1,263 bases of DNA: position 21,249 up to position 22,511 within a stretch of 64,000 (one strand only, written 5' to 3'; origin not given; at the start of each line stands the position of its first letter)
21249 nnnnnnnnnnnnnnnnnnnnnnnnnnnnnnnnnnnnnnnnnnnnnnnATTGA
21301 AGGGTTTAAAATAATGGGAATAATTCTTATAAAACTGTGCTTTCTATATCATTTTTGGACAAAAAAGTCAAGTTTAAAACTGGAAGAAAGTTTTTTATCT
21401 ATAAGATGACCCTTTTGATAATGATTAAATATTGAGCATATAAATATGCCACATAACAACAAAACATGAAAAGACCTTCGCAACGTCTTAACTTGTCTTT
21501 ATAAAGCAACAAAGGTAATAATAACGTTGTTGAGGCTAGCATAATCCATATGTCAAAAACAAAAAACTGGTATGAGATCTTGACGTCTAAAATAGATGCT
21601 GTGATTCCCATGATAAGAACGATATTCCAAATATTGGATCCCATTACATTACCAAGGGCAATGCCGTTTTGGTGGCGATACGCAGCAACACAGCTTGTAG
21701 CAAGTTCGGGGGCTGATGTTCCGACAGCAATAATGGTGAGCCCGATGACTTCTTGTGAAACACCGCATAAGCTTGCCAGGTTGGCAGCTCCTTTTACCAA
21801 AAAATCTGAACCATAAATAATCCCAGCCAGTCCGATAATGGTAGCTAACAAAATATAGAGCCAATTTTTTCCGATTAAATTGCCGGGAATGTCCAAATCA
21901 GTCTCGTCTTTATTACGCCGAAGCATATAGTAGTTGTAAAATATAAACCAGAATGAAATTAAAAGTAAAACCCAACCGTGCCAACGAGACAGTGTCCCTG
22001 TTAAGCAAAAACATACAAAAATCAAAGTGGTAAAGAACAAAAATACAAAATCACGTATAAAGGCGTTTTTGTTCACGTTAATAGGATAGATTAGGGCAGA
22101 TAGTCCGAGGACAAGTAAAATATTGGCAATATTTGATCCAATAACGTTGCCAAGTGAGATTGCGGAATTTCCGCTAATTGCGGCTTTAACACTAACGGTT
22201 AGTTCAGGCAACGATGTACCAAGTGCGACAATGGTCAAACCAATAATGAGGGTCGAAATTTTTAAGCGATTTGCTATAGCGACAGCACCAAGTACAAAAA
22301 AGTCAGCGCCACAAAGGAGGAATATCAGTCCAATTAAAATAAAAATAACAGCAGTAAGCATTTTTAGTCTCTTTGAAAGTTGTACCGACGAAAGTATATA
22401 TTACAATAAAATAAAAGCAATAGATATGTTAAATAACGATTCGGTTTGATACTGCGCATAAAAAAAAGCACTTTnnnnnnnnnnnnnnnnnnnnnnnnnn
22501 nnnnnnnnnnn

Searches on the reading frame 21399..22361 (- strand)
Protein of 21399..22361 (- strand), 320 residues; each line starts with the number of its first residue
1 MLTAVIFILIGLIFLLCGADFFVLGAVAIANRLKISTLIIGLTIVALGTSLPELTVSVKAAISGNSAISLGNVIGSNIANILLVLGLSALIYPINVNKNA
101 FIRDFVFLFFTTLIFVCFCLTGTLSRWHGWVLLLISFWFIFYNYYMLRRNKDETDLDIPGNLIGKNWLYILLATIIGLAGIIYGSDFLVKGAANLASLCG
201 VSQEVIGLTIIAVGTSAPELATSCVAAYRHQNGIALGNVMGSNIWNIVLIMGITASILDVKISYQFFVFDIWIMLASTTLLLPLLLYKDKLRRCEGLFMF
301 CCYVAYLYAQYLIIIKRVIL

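Call 34: search_protein_families(library=pfam, proteins=[window:21399-22361:-], max_evalue=0.00001)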
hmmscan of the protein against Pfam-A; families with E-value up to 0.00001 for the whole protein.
window:21399-22361:- (320 aa): 1 family
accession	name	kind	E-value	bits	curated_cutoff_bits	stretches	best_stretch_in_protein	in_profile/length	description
PF01699.29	Na_Ca_ex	-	8e-66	221.1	24.9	2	4-143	2-149/151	Sodium/calcium exchanger protein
